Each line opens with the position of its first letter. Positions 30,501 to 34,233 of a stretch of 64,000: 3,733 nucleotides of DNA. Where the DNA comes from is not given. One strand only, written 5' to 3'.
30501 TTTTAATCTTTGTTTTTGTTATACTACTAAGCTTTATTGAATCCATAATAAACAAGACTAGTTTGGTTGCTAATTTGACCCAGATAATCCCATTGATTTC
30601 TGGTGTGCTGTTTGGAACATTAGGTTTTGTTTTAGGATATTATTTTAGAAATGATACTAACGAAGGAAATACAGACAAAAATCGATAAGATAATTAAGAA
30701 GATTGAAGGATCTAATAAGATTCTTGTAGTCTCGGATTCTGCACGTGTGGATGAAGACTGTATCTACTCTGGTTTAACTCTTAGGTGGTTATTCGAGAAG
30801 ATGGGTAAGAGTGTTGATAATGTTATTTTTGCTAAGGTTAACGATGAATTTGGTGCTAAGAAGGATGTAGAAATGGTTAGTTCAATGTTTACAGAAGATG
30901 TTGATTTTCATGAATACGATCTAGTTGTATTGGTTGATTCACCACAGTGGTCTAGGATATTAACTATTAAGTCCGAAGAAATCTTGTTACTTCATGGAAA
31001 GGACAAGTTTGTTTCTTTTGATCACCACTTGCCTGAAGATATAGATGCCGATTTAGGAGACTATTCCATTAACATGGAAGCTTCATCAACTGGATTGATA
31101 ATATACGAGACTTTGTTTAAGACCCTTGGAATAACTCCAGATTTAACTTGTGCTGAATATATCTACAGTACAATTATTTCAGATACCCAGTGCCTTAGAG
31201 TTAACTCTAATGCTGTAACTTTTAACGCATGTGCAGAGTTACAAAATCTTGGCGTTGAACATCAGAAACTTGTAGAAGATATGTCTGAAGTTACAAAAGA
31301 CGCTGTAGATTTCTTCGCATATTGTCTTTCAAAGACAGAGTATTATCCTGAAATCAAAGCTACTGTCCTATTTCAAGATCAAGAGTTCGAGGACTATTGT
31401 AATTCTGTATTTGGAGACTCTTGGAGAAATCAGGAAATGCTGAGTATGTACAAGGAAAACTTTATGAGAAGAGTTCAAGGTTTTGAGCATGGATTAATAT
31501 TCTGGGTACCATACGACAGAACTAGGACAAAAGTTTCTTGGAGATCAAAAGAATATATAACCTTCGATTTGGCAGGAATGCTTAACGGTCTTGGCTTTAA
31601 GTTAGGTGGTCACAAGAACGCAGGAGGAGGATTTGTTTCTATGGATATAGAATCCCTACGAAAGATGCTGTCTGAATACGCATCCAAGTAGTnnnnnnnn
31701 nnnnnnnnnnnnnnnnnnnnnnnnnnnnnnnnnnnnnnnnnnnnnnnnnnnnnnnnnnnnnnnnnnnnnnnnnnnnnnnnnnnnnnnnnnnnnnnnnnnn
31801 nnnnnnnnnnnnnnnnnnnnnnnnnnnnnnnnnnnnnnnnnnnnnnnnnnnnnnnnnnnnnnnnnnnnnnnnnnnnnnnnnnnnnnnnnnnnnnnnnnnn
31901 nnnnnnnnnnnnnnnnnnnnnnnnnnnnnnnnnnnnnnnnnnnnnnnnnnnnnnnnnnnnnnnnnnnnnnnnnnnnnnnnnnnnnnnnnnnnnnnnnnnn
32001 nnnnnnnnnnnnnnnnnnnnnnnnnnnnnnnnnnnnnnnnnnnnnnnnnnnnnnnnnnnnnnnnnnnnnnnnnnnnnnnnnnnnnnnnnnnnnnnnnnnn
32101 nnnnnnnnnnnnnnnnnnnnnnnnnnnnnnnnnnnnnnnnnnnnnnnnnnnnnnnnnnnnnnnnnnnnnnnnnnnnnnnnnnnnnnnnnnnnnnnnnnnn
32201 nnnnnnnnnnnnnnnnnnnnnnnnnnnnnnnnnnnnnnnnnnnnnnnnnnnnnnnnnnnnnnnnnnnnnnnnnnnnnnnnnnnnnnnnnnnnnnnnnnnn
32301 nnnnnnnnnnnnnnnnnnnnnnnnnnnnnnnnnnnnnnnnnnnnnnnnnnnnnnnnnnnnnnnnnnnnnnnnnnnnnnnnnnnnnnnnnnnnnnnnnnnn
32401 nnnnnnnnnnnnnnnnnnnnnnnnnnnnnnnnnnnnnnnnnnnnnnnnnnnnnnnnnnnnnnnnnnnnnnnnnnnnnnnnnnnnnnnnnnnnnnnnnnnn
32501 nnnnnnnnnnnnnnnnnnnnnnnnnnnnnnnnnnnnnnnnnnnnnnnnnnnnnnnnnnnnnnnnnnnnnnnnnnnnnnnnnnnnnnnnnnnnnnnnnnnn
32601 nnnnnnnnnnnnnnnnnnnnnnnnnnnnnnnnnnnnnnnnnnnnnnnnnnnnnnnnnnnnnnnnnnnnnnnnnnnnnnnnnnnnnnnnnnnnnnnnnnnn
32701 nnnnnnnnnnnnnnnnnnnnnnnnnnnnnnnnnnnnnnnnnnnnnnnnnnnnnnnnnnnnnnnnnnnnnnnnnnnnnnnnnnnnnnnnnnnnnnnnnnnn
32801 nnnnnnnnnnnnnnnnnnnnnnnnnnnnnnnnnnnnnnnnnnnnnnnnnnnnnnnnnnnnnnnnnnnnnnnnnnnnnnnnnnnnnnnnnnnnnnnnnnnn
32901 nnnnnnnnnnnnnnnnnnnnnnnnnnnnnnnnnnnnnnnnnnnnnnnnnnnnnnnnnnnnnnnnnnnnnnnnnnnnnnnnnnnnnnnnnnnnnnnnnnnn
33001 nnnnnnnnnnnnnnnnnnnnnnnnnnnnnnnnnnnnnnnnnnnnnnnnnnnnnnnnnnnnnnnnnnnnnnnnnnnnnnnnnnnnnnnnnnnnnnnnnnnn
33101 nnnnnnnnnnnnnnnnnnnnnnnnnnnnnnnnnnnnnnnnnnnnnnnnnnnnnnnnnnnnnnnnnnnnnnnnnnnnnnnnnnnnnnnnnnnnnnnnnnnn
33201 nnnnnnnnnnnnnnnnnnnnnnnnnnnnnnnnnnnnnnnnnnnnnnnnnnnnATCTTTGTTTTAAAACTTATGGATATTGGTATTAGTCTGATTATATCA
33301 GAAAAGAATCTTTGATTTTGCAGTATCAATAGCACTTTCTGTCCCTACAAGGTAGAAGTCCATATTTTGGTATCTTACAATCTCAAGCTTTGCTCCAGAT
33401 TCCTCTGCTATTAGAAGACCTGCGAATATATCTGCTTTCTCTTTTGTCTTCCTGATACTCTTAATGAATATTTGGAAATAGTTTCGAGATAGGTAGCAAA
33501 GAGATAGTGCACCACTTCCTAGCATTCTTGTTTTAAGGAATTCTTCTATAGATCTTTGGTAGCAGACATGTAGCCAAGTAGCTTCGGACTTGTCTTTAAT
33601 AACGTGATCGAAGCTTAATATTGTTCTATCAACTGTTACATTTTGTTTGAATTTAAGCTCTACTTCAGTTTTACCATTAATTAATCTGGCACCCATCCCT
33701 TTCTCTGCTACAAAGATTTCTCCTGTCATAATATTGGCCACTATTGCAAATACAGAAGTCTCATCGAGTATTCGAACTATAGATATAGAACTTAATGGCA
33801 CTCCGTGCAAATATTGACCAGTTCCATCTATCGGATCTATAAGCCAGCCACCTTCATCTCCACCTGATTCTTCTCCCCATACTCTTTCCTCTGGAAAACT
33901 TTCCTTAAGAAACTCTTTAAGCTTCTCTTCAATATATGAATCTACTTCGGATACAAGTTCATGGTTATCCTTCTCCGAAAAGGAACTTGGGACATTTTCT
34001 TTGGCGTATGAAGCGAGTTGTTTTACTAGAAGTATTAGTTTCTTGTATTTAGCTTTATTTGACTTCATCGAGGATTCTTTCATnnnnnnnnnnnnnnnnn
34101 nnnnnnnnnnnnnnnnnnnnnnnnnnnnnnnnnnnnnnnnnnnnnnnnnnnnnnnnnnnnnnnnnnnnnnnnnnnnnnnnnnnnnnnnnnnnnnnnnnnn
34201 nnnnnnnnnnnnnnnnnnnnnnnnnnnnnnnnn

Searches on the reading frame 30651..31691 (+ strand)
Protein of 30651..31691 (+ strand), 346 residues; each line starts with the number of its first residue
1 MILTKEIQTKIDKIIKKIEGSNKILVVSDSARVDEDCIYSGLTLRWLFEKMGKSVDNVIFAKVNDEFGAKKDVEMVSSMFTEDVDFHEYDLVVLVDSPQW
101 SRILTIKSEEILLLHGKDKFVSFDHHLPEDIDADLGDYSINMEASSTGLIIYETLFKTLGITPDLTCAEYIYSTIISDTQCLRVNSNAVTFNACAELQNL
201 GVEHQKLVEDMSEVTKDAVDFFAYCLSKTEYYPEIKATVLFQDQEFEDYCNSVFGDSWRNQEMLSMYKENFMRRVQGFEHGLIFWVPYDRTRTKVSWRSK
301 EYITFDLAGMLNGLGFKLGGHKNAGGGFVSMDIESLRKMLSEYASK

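Call 82: search_protein_families(library=pfam, proteins=[window:30651-31691:+], max_evalue=0.01)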
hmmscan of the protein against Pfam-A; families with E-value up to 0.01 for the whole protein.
window:30651-31691:+ (346 aa): 2 families
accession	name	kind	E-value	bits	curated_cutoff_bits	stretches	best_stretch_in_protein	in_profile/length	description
PF01368.27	DHH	-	8.6e-07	29.7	28.1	1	24-173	2-123/125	DHH family, N-terminal domain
PF02272.25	DHHA1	-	0.0098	16.8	25.9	0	283-345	35-101/102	DHHA1 domain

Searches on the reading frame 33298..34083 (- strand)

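Call 54: search_protein_families(library=ncbifam, proteins=[window:33298-34083:-], max_evalue=0.001)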
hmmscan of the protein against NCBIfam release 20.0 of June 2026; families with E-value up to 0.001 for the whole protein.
window:33298-34083:- (261 aa): 6 families
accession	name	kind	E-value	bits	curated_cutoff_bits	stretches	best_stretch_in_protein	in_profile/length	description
NF009321.0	PRK12676.1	equivalog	9.1e-22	77.4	264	1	46-234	46-227/264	bifunctional fructose-bisphosphatase/inositol-phosphate phosphatase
TIGR02067.1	his_9_HisN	equivalog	2.5e-20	73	275.15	1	22-161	7-155/252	histidinol-phosphatase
NF008027.1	PRK10757.1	equivalog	2.5e-18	66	332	1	35-231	31-225/267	inositol-1-monophosphatase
NF010678.0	PRK14076.1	equivalog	1.6e-13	50.4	493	1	81-242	85-257/570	bifunctional NADP phosphatase/NAD kinase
TIGR01331.1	bisphos_cysQ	equivalog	3.1e-10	40.1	228.8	1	36-242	27-233/250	3'(2'),5'-bisphosphate nucleotidase CysQ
NF008182.0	PRK10931.1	equivalog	0.00084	18.5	379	0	79-243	79-230/246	3'(2'),5'-bisphosphate nucleotidase CysQ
